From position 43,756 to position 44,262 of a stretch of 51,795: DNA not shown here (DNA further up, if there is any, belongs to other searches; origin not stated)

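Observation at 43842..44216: Solitary Cas2-like ORF with a 16-bp palindromic operator, abutting a doubly interrupted tRNA-Val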

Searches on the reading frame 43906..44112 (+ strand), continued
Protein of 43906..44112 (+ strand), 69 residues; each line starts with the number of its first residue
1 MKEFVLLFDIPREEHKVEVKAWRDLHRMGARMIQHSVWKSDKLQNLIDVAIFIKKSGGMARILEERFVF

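Call 34: search_protein_families(library=pfam, proteins=[P0099, P0105, P0098, P0076, P0085, P0095, P0107, P0089, P0108, P0082], max_evalue=1)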
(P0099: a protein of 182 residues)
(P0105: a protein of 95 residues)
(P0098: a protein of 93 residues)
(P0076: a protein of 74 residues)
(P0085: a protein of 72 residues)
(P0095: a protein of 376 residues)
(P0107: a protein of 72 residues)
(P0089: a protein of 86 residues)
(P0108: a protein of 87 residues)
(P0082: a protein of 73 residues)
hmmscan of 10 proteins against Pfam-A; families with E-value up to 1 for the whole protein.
P0099 (182 aa): 3 families
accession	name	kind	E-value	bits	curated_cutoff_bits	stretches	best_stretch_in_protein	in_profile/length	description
PF20229.3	ChrB_N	-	4.4e-46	157.1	23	1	21-176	1-156/159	Protein ChrB, N-terminal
PF20803.2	PaaX_M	-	2.4e-06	28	24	1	5-47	7-49/83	PaaX protein central Cas2-like domain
PF12167.14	Arm-DNA-bind_2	-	0.23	11.9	22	0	103-122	40-59/65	Arm DNA-binding domain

P0105 (95 aa): 3 families
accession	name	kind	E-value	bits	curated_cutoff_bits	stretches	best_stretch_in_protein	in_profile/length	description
PF20229.3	ChrB_N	-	3.3e-10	40.6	23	1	20-82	1-63/159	Protein ChrB, N-terminal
PF20803.2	PaaX_M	-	7.1e-08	32.9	24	1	4-48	7-51/83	PaaX protein central Cas2-like domain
PF21243.3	ECT2_BRCT0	-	0.11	12.9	27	1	60-92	22-54/79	ECT2, BRCT0 domain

P0098 (93 aa): 2 families
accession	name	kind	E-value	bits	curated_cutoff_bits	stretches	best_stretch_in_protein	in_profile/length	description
PF20229.3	ChrB_N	-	3.4e-08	34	23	1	26-92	1-67/159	Protein ChrB, N-terminal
PF20803.2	PaaX_M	-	0.00064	20.2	24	1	13-53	10-50/83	PaaX protein central Cas2-like domain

P0076 (74 aa): 2 families
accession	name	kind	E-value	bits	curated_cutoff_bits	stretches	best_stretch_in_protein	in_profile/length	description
PF20229.3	ChrB_N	-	3.9e-08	33.8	23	1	19-71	1-53/159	Protein ChrB, N-terminal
PF20803.2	PaaX_M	-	0.0036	17.8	24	1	6-44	10-48/83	PaaX protein central Cas2-like domain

P0085 (72 aa): 2 families
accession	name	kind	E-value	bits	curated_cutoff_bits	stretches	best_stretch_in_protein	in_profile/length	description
PF20229.3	ChrB_N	-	0.0063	16.9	23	1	18-66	1-49/159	Protein ChrB, N-terminal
PF09827.14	CRISPR_Cas2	-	0.0092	16.6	23.8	1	3-61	2-57/74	CRISPR associated protein Cas2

P0095 (376 aa): 9 families
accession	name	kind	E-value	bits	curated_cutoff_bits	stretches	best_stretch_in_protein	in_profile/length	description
PF16198.10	TruB_C_2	-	1.8e-20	73.2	29.3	1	237-301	1-65/66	tRNA pseudouridylate synthase B C-terminal domain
PF01509.24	TruB_N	-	4e-19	69.9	27.3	1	122-236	1-149/149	TruB family pseudouridylate synthase (N terminal domain)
PF01472.26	PUA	-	2.7e-13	50.1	24.8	1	305-375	1-73/74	PUA domain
PF21238.2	Pus10_C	-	6.7e-05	23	27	1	163-241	124-203/232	Pus10, C-terminal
PF08068.17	DKCLD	-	0.00098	19.6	27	1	94-114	34-54/58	DKCLD (NUC011) domain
PF20229.3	ChrB_N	-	0.02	15.2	23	1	21-72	1-52/159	Protein ChrB, N-terminal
PF17339.8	PH_15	-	0.021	15.2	22.8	1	185-234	53-101/107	PH domain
PF03657.19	UPF0113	-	0.05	14.3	23.8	1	319-360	14-57/73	UPF0113 PUA domain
PF09968.15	DUF2202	-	0.053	13.8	22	1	236-317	79-158/162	Uncharacterized protein domain (DUF2202)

P0107 (72 aa): 2 families
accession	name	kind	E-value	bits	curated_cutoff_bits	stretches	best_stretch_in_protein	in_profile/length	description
PF20229.3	ChrB_N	-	0.00094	19.6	23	1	18-69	1-52/159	Protein ChrB, N-terminal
PF20803.2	PaaX_M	-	0.14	12.7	24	1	5-59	10-62/83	PaaX protein central Cas2-like domain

P0089 (86 aa): 5 families
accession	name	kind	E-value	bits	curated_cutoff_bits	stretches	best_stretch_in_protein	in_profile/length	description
PF20229.3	ChrB_N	-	0.0002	21.8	23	1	16-69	3-60/159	Protein ChrB, N-terminal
PF04545.22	Sigma70_r4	-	0.0002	21.3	24.1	1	6-24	30-48/50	Sigma-70, region 4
PF20803.2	PaaX_M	-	0.00039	20.9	24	1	1-40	10-49/83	PaaX protein central Cas2-like domain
PF08281.18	Sigma70_r4_2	-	0.0037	17.3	25.7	1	6-24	36-54/54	Sigma-70, region 4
PF14931.11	IFT20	-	0.049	14.3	27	1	39-74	46-81/119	Intraflagellar transport complex B, subunit 20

P0108 (87 aa): 2 families
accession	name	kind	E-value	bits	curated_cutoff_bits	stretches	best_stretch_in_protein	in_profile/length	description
PF09827.14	CRISPR_Cas2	-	0.033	14.8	23.8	1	1-35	1-34/74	CRISPR associated protein Cas2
PF09837.15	DUF2064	-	0.1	12.9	25.8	1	42-78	47-83/120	Uncharacterized protein conserved in bacteria (DUF2064)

P0082 (73 aa): 1 family
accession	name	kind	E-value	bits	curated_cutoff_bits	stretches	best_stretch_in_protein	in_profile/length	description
PF09827.14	CRISPR_Cas2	-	0.0003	21.3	23.8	1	5-38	3-33/74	CRISPR associated protein Cas2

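Call 35: search_protein_families(library=ncbifam, proteins=[P0099, P0105, P0098, P0076, P0085, P0095, P0107, P0089, P0108, P0082], max_evalue=1)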
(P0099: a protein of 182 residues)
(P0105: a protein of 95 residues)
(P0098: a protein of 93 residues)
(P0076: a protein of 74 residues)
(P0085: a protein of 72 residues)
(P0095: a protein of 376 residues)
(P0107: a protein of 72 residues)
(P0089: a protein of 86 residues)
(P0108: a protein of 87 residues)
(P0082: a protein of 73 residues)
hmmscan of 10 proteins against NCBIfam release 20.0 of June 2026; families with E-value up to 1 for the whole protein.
P0099 (182 aa): 2 families
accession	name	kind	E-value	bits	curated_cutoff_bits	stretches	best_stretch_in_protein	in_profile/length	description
NF050185.1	BflmRegBacAPseudo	equivalog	0.12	11.8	300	1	36-95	23-80/206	biofilm formation regulator BacA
NF008242.0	PRK11018.1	equivalog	0.19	11.4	79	1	87-129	29-71/78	sulfurtransferase-like selenium metabolism protein YedF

P0105 (95 aa): 2 families
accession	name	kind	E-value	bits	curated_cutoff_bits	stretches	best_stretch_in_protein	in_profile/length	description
NF005669.0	PRK07451.1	equivalog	0.057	13.7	122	1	11-90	33-108/116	translation initiation factor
NF045731.1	blaDYB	exception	0.064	12.5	550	1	4-85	33-112/250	DYB family subclass B1 metallo-beta-lactamase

P0098 (93 aa): 0 families

P0076 (74 aa): 1 family
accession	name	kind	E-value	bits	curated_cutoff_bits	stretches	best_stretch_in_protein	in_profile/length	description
TIGR01573.1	cas2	equivalog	0.056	13.7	24.5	1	5-49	3-48/96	CRISPR-associated endonuclease Cas2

P0085 (72 aa): 2 families
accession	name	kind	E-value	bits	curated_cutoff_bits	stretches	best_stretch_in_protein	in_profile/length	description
TIGR01573.1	cas2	equivalog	0.022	15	24.5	1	2-59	1-61/96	CRISPR-associated endonuclease Cas2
NF003093.0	PRK04017.1-4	equivalog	0.13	12.3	160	1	3-57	68-123/138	hypothetical protein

P0095 (376 aa): 14 families
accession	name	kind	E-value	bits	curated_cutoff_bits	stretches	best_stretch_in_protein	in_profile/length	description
NF003280.0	PRK04270.1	equivalog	5.9e-82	275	242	1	92-376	22-308/323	RNA-guided pseudouridylation complex pseudouridine synthase subunit Cbf5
TIGR00425.1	CBF5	equivalog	2.6e-73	247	238.15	1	91-376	24-311/322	RNA-guided pseudouridylation complex pseudouridine synthase subunit Cbf5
TIGR00431.1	TruB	equivalog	7.7e-33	114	151.45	2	102-172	3-73/210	tRNA pseudouridine(55) synthase TruB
TIGR00451.1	unchar_dom_2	domain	1.4e-08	34.9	27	1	292-371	18-100/107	uncharacterized domain 2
TIGR03684.1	arCOG00985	hypoth_equivalog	8.4e-07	28.9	120.6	1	237-371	10-142/154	arCOG04150 universal archaeal PUA-domain protein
TIGR01213.2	pseudo_Pus10arc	equivalog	3.4e-06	26.2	200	1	162-239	292-371/402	tRNA pseudouridine(54/55) synthase Pus10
NF011153.0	PRK14560.1-4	equivalog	1.3e-05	25.2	169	1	301-372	75-149/162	putative RNA-binding protein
NF010368.0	PRK13795.1-3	equivalog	0.00082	17.7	588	1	302-369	126-196/635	hypothetical protein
NF010369.0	PRK13795.1-4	equivalog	0.001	17.4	1086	1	299-371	128-204/633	hypothetical protein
NF010367.0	PRK13795.1-2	equivalog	0.0015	17.1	456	1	305-367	128-190/584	hypothetical protein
NF002589.0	PRK02249.1-3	equivalog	0.0054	16.4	339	1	163-280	166-283/348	DNA primase regulatory subunit PriL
NF011154.0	PRK14560.1-6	equivalog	0.0063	16.7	224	1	307-371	79-145/159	putative RNA-binding protein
TIGR01573.1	cas2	equivalog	0.044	14.1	24.5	1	7-102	3-92/96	CRISPR-associated endonuclease Cas2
NF040592.1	tRNA_mod_ArcS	equivalog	0.053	12.1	440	1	315-368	516-568/575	archaeosine synthase subunit alpha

P0107 (72 aa): 1 family
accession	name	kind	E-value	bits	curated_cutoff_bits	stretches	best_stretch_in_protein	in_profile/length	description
NF005836.0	PRK07740.1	equivalog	0.14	11.6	261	1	4-59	143-200/244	hypothetical protein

P0089 (86 aa): 1 family
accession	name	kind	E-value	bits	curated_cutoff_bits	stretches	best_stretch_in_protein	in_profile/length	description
TIGR01573.1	cas2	equivalog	0.00016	21.9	24.5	1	2-36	5-40/96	CRISPR-associated endonuclease Cas2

P0108 (87 aa): 1 family
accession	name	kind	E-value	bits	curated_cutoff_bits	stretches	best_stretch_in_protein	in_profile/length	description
TIGR01573.1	cas2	equivalog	0.11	12.7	24.5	1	1-36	1-39/96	CRISPR-associated endonuclease Cas2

P0082 (73 aa): 1 family
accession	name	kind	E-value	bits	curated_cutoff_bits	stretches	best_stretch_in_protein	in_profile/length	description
TIGR01573.1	cas2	equivalog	0.0032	17.7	24.5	1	5-38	3-37/96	CRISPR-associated endonuclease Cas2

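Call 56: search_dna_similar(query=P0099, collection=plasmids, mode=protein, max_rows=15, max_evalue=0.001)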
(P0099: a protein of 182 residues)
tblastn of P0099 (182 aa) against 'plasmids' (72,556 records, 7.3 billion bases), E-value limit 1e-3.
Records with a match: 497; places in all: 508; records where one place covers at least 80% of the query: 89.
Best place of each record, by identity: <60% 497.
By first word of the organism name: Klebsiella 169; Enterobacter 57; Escherichia 29; Pseudomonas 21; Sphingobium 20; Burkholderia 17; Ralstonia 17; Rhizobium 15; Rhodococcus 10; Arthrobacter 10; and 54 more.
By predicted mobility (MOB-suite, as given by PLSDB): conjugative 256; non-mobilizable 181; mobilizable 60.
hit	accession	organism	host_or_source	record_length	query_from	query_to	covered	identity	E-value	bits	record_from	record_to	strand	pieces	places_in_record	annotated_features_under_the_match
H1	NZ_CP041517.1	Priestia aryabhattai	cell culture,soil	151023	1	173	95%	43.9%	6e-24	104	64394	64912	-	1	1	Chromate resistance protein ChrB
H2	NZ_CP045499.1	Mesorhizobium sp. INR15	pure culture,nutrient broth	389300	4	176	95%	40.5%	1e-28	118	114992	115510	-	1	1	Chromate resistance protein ChrB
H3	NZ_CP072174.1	Rhizobium sp. AB2/73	Phyla canescens,cell culture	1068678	5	175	94%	40.4%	3e-24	105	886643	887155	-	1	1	record has no annotation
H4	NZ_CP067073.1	Rhizobium sp. AB2/73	Phyla canescens,cell culture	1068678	5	175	94%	40.4%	3e-24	105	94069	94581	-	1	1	record has no annotation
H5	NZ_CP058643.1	Rhodococcus sp. ZPP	cell culture,soil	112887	5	173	93%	39.1%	2e-23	103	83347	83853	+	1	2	Chromate resistance protein ChrB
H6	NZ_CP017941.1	Phyllobacterium zundukense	Oxytropis triphylla,cell culture,root ...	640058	1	175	96%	37.7%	6e-25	107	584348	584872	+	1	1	Chromate resistance protein ChrB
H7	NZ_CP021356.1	Rhodococcus oxybenzonivorans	river sediment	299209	5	175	94%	38.6%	7e-23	101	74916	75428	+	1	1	Chromate resistance protein ChrB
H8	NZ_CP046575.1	Rhodococcus sp. WAY2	cell culture,bacterial consortium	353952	5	175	94%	38.0%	1e-24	106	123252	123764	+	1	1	Chromate resistance protein ChrB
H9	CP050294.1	Mesorhizobium loti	Oxytropis kamtschatica,cell ...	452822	1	178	98%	36.5%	9e-26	109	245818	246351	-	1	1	chromate resistance protein ChrB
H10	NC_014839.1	Pantoea sp. At-9b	-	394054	6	182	97%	36.7%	2e-22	100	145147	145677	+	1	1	Chromate resistance protein ChrB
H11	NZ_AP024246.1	Mycobacterium intracellulare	-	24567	4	175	95%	37.2%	3e-22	100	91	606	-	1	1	Chromate resistance protein ChrB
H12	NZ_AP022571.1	Mycolicibacterium poriferae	-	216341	4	175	95%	37.2%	6e-21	96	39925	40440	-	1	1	Chromate resistance protein ChrB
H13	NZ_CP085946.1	Mycobacterium intracellulare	-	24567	4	175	95%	37.2%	2e-20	94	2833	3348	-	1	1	Chromate resistance protein ChrB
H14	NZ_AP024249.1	Mycobacterium intracellulare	-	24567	4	175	95%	37.2%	2e-20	94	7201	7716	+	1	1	Chromate resistance protein ChrB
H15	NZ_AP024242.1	Mycobacterium intracellulare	-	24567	4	175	95%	37.2%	2e-20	94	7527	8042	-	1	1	Chromate resistance protein ChrB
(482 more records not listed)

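Call 57: search_dna_similar(query=P0099, collection=plasmids, mode=protein, max_rows=40, max_evalue=0.001, rows=spread)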
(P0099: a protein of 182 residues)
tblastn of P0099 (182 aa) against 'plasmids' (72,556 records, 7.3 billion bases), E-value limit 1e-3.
Records with a match: 497; places in all: 508; records where one place covers at least 80% of the query: 89.
Best place of each record, by identity: <60% 497.
By first word of the organism name: Klebsiella 169; Enterobacter 57; Escherichia 29; Pseudomonas 21; Sphingobium 20; Burkholderia 17; Ralstonia 17; Rhizobium 15; Rhodococcus 10; Arthrobacter 10; and 54 more.
By predicted mobility (MOB-suite, as given by PLSDB): conjugative 256; non-mobilizable 181; mobilizable 60.
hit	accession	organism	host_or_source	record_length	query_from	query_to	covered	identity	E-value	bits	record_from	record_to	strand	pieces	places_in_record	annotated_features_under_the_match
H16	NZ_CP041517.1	Priestia aryabhattai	cell culture,soil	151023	1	173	95%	43.9%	6e-24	104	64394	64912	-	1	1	Chromate resistance protein ChrB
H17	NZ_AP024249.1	Mycobacterium intracellulare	-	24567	4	175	95%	37.2%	2e-20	94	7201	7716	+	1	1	Chromate resistance protein ChrB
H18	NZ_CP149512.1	Pararhizobium sp. A13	Aeschynomene indica,cell ...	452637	1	146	80%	41.8%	3e-22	100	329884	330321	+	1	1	Chromate resistance protein ChrB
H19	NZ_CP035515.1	Haematobacter massiliensis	single cell,human skin swab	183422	1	176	97%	33.5%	9e-22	99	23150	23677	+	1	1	Chromate resistance protein ChrB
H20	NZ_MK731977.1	Escherichia coli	Ready-to-eat retail chicken rice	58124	6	175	93%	34.7%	7e-21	96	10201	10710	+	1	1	Chromate resistance protein ChrB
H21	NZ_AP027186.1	Escherichia coli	Homo sapiens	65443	6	175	93%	34.1%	2e-20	94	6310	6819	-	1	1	Chromate resistance protein ChrB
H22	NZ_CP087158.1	Roseibium aggregatum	cell culture,seawater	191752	1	175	96%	32.0%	2e-21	97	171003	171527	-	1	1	Chromate resistance protein ChrB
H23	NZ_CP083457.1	Deinococcus taeanensis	whole organism,coastal dune soil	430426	4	161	87%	24.5%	1e-6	55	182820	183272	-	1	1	chromate resistance protein ChrB domain-containing protein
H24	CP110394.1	Burkholderia sp. JSH-S8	Tetrastigma hemsleyanum Diels et Gilg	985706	5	114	60%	32.5%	8e-10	64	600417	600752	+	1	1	chromate resistance protein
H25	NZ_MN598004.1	Enterobacter cloacae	-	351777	1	114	63%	29.8%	1e-8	61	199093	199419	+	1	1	chromate resistance protein ChrB domain-containing protein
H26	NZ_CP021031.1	Rhizobium sp. NXC14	Phaseolus vulgaris,cell culture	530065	6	109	49%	37.8%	2e-8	82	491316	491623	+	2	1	none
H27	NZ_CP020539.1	Sphingobium herbicidovorans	cell culture,soil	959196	5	103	54%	34.3%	2e-12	72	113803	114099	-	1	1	chromate resistance protein ChrB domain-containing protein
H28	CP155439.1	Dietzia kunjamensis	cell culture,moss extract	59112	5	101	53%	34.0%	6e-6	53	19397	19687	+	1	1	Chromate resistance protein ChrB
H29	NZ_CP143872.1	Synechococcus elongatus IITB6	whole organism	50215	4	98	52%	33.3%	9e-7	55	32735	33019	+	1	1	chromate resistance protein ChrB domain-containing protein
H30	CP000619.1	Burkholderia vietnamiensis G4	-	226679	5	107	57%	29.8%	1e-8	61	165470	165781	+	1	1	chromate resistance exported protein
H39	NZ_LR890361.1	Klebsiella pneumoniae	Homo sapiens,urine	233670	1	89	49%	32.6%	7e-10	64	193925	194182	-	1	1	chromate resistance protein ChrB domain-containing protein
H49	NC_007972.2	Cupriavidus metallidurans CH34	-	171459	6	101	53%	27.1%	4e-5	50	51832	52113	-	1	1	chromate resistance protein ChrB domain-containing protein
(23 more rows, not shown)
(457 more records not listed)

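Call 58: get_annotated_region(hit=H39, flank=1200)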
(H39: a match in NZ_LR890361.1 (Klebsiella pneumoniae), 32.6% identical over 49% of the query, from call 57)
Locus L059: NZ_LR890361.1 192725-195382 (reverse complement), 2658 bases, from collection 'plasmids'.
description: Klebsiella pneumoniae strain INF049 isolate INF049 plasmid 2, complete sequence
organism: Klebsiella pneumoniae (NCBI taxid 573)
taxonomy: Bacteria; Pseudomonadota; Gammaproteobacteria; Enterobacterales; Enterobacteriaceae; Klebsiella; Klebsiella pneumoniae
host: -; source: Homo sapiens,urine; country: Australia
typing (MOB-suite, as given by PLSDB): conjugative; replicon IncFIB,IncFII,rep_cluster_2183; relaxase MOBF,MOBF; mating-pair formation MPF_F
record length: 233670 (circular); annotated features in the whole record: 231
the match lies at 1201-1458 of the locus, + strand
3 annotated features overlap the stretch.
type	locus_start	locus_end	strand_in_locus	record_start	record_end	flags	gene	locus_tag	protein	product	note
CDS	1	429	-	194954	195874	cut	-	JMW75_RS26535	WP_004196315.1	methyltransferase domain-containing protein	-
CDS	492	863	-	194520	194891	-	-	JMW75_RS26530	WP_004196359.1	hypothetical protein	-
CDS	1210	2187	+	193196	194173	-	-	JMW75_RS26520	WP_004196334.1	chromate resistance protein ChrB domain-containing protein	-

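Call 59: get_annotated_region(hit=H49, flank=1200)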
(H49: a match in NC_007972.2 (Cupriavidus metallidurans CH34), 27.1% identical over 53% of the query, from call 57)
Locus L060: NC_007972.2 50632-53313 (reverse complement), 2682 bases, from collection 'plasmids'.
description: Cupriavidus metallidurans CH34 plasmid pMOL28, complete sequence
organism: Cupriavidus metallidurans CH34 (NCBI taxid 266264)
taxonomy: Bacteria; Pseudomonadota; Betaproteobacteria; Burkholderiales; Burkholderiaceae; Cupriavidus; Cupriavidus metallidurans; Cupriavidus metallidurans CH34
host: -; source: -; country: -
typing (MOB-suite, as given by PLSDB): conjugative; replicon rep_cluster_591; relaxase MOBH; mating-pair formation MPF_T
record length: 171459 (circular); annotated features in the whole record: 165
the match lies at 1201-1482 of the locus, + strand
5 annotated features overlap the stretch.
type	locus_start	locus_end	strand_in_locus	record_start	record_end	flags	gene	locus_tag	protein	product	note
predicted_resistance_gene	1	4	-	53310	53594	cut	cnrY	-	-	nickel resistance system anti-sigma factor CnrY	predicted by amrfinderplus; class NICKEL; identity 100.0%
CDS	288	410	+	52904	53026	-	-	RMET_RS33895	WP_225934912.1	YHYH domain-containing protein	-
CDS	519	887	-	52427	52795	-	-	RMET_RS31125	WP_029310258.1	regulatory protein ChrI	-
CDS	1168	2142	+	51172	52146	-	-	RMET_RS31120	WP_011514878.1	chromate resistance protein ChrB domain-containing protein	-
CDS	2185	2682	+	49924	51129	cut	-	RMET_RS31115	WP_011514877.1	chromate transporter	-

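Call 79: find_related_loci(query=A1, collection=viral_contigs, flank=5000)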
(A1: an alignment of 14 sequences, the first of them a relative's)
Query A1 (69 aa) in viral_contigs; peptide patterns used: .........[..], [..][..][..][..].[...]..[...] (x = any residue, [..] = any of these).
65 stretches matched a pattern, but none encodes a relative of the query by tblastn (E <= 1e-3).

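Call 84: search_protein_families(library=padloc, alignment_id=A4, max_evalue=0.001)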
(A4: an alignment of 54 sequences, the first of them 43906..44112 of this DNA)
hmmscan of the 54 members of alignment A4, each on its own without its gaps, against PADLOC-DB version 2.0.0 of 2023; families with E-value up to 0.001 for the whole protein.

A. member 1, window:43906-44112:+ (69 aa): 1 family
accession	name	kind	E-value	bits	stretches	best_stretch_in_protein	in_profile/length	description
PDLC00935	Cas2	-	0.00036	18.9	1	5-40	4-40/96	CRISPR-associated endonuclease Cas2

B. families by the number of members that match (of 54 scanned): 72 families (the first 25 are shown)
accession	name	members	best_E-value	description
PDLC04134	mad2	3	7.6e-19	mads_2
PDLC02503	BrxHI|BrxHII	1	1.5e-85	BrxHI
PDLC03960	SngC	1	1.5e-68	-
PDLC02897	DpdJ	1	5e-66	DpdJ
PDLC02501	BrxHI|BrxHII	1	3.5e-49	BrxHI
PDLC02373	dCTPase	1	1.1e-40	-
PDLC00938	Cas3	1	2.1e-21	CRISPR-associated helicase Cas3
PDLC01252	Cas3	1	9.5e-21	CAS-I; effector_G3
PDLC00186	HamB1|HamB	1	7.2e-19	DEAD-box helicase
PDLC00192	HamB1|HamB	1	8.3e-19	DEAD-box helicase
PDLC01770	Cas3g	1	2.4e-18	-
PDLC00194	HamB1|HamB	1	3.3e-18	DEAD-box helicase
PDLC03398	REase_II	1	3.4e-18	Type II nicking endonuclease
PDLC00188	HamB1|HamB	1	7e-18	DEAD-box helicase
PDLC00200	HamB2|HamB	1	1.1e-17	DEAD-box helicase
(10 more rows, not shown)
